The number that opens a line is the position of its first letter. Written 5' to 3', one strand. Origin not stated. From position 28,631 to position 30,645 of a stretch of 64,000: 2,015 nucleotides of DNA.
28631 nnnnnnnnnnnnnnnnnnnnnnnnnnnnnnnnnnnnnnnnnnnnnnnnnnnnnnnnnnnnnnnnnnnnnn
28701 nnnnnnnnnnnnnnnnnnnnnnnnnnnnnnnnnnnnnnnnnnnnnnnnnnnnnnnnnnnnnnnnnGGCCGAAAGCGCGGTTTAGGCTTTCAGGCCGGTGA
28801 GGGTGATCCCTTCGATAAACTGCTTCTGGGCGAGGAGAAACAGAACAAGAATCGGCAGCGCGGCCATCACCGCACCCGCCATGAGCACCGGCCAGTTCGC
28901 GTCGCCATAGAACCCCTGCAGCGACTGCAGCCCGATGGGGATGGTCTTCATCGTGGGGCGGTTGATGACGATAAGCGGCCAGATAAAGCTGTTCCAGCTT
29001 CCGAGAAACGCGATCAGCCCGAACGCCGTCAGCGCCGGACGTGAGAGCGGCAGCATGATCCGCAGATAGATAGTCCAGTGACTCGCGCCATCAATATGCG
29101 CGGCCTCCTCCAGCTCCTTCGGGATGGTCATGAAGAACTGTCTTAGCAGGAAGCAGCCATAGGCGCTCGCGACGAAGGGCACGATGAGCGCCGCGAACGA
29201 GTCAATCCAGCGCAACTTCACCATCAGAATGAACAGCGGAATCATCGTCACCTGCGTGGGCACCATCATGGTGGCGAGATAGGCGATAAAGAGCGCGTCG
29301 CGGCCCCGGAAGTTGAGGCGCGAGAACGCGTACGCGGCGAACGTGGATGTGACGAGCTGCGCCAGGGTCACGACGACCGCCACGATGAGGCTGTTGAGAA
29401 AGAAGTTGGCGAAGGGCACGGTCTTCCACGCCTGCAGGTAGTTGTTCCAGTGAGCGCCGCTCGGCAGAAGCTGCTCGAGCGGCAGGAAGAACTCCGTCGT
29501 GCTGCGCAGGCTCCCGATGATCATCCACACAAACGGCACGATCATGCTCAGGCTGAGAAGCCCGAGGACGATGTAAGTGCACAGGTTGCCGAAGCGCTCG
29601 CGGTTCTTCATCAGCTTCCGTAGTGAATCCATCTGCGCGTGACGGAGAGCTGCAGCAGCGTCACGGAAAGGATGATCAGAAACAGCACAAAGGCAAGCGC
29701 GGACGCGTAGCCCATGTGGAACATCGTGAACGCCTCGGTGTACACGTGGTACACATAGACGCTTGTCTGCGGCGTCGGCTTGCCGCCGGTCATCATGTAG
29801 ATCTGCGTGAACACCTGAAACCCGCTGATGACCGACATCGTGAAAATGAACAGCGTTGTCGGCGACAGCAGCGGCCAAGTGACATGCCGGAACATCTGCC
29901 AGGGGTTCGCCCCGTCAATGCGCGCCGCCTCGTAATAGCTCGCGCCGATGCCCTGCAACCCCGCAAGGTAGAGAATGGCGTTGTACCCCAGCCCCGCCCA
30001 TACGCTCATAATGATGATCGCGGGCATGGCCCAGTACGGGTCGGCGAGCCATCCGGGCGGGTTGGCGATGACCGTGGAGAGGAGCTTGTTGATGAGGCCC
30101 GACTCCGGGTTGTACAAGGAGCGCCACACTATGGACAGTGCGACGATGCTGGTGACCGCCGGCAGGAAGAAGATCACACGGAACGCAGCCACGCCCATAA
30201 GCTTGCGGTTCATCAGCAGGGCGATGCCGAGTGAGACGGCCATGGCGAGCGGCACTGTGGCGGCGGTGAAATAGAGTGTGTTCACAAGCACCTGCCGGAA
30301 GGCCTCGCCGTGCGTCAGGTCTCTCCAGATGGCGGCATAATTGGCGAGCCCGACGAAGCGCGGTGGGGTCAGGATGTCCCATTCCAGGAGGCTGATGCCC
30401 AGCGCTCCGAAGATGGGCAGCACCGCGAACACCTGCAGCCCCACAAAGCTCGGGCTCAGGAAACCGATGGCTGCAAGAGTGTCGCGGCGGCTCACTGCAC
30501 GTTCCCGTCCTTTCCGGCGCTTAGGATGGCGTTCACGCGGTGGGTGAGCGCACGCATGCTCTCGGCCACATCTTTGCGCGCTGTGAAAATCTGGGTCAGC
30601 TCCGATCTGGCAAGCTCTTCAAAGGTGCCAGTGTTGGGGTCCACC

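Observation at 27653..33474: Second FGE-fold paralog co-directional with a sugar ABC importer and a 5'-nucleotidase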

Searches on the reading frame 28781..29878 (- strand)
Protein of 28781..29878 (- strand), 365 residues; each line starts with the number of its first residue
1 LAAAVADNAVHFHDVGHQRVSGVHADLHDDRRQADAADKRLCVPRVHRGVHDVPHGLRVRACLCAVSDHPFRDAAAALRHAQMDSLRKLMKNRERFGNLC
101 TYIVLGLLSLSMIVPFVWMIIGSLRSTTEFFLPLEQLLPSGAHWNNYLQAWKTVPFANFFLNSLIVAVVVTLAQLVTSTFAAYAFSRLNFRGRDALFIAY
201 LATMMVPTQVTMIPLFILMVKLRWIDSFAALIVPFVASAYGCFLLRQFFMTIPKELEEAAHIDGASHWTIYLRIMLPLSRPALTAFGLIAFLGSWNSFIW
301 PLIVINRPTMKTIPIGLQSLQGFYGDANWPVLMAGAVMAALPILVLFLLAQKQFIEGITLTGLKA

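Call 3: search_protein_families(library=pfam, proteins=[window:28781-29878:-])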
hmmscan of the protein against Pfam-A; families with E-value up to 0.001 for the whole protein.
window:28781-29878:- (365 aa): 1 family
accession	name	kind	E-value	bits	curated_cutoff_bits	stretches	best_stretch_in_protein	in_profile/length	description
PF00528.27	BPD_transp_1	-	6.2e-21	75.4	26.4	1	177-348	4-174/184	Binding-protein-dependent transport system inner membrane component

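Call 11: search_protein_families(library=ncbifam, proteins=[window:28781-29878:-])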
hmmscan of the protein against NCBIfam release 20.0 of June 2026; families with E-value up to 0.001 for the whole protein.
window:28781-29878:- (365 aa): 15 families
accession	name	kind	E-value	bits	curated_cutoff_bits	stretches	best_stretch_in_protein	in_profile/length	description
NF008210.0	PRK10973.1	equivalog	1.6e-45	156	297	1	90-358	2-276/281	sn-glycerol-3-phosphate ABC transporter permease UgpE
NF040932.1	ABC_arch_GlcU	equivalog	1.6e-36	126.4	340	1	101-362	5-268/272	glucose ABC transporter permease GlcU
NF008231.0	PRK10998.1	equivalog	9.9e-28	97.5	261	1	153-364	78-295/296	maltose ABC transporter permease MalG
NF007047.0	PRK09500.1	equivalog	4.1e-10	39.7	326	1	141-319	41-220/257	spermidine/putrescine ABC transporter permease PotC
TIGR01581.1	Mo_ABC_porter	hypoth_equivalog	2.1e-09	37.2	210.3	1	160-339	23-217/225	ABC transporter permease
TIGR02141.1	modB_ABC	equivalog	1.8e-07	31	182.6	1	163-323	3-179/208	molybdate ABC transporter permease subunit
TIGR03226.1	PhnU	equivalog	8.4e-07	28.7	283.45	1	249-349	202-299/311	2-aminoethylphosphonate ABC transporter permease subunit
NF006939.0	PRK09421.1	equivalog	1.6e-06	27.7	262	1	162-320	14-189/230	molybdate ABC transporter permease subunit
NF040931.1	ABC_arch_GlcT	equivalog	1.9e-06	27.7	360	1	247-311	164-228/278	glucose ABC transporter permease GlcT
NF040839.1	tungstate_WtpB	equivalog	2.4e-06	27.4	340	1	132-298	19-197/251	tungstate ABC transporter permease WtpB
TIGR02139.1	permease_CysT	equivalog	3.4e-06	26.8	246.1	1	131-313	21-220/265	sulfate ABC transporter permease subunit CysT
NF007044.0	PRK09497.1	equivalog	7.9e-06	25.5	348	0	90-198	1-103/285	spermidine/putrescine ABC transporter permease PotB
NF011624.0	PRK15050.1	equivalog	9.8e-06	24.9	247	1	248-348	183-280/297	2-aminoethylphosphonate ABC transporter permease subunit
NF043073.1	MMSYN1_0195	equivalog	5.2e-05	21.6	1250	1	112-299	17-200/1021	spermidine/putrescine ABC transporter permease/substrate-binding protein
TIGR00969.1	3a0106s02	subfamily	0.00021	20.9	240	0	143-287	46-204/272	sulfate ABC transporter permease subunit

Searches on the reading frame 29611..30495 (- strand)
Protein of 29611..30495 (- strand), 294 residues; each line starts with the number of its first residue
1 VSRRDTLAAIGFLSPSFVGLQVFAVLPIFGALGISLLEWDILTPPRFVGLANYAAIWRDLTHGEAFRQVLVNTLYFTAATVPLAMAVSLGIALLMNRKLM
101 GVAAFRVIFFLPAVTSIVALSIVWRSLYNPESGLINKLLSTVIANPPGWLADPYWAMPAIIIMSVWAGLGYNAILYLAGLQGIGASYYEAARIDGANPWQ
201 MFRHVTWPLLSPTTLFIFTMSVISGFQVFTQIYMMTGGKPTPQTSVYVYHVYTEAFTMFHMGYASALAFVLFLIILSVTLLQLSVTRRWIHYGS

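Call 3: search_protein_families(library=pfam, proteins=[window:29611-30495:-])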
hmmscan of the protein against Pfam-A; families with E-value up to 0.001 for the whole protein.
window:29611-30495:- (294 aa): 1 family
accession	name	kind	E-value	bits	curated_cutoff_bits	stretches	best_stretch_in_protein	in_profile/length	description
PF00528.27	BPD_transp_1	-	3.8e-18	66.3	26.4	1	90-289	5-182/184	Binding-protein-dependent transport system inner membrane component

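Call 11: search_protein_families(library=ncbifam, proteins=[window:29611-30495:-])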
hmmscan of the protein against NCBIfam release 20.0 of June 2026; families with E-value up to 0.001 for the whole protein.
window:29611-30495:- (294 aa): 18 families
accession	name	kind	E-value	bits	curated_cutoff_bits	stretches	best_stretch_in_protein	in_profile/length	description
NF008232.0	PRK10999.1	equivalog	3.9e-32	111.6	392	1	48-288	265-517/520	maltose ABC transporter permease MalF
NF007852.0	PRK10561.1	equivalog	1e-30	107.6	335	1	14-292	19-294/295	sn-glycerol-3-phosphate ABC transporter permease UgpA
NF040931.1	ABC_arch_GlcT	equivalog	5.9e-27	95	360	1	29-291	17-277/278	glucose ABC transporter permease GlcT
TIGR03262.1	PhnU2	equivalog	9.2e-08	31.2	593.25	1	18-221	12-201/546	putative 2-aminoethylphosphonate ABC transporter permease subunit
NF008208.0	PRK10971.1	equivalog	5.2e-07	29.4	415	1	180-288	163-273/277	sulfate/thiosulfate ABC transporter permease CysT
NF006954.0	PRK09433.1-5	equivalog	3.1e-06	26.2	821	1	55-284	37-257/530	thiamine/thiamine pyrophosphate ABC transporter permease ThiP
TIGR01581.1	Mo_ABC_porter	hypoth_equivalog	4.4e-06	26.3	210.3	1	52-275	6-223/225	ABC transporter permease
NF008231.0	PRK10998.1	equivalog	1.3e-05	25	261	1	161-225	170-226/296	maltose ABC transporter permease MalG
TIGR02141.1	modB_ABC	equivalog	2e-05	24.3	182.6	1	75-282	5-200/208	molybdate ABC transporter permease subunit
TIGR00969.1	3a0106s02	subfamily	2.1e-05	24.2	240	1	53-281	47-265/272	sulfate ABC transporter permease subunit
TIGR02139.1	permease_CysT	equivalog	2.9e-05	23.8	246.1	1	179-285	154-257/265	sulfate ABC transporter permease subunit CysT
TIGR01253.1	thiP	equivalog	3.4e-05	23.1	395.1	1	66-281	53-253/519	thiamine/thiamine pyrophosphate ABC transporter permease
NF006955.0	PRK09433.2-3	equivalog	7.4e-05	21.5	801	1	68-281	60-257/543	thiamine/thiamine pyrophosphate ABC transporter permease ThiP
NF040932.1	ABC_arch_GlcU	equivalog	7.9e-05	22.4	340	1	172-276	148-252/272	glucose ABC transporter permease GlcU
NF006952.0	PRK09433.1-3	equivalog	0.00012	21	679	1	102-284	95-263/534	thiamine/thiamine pyrophosphate ABC transporter permease ThiP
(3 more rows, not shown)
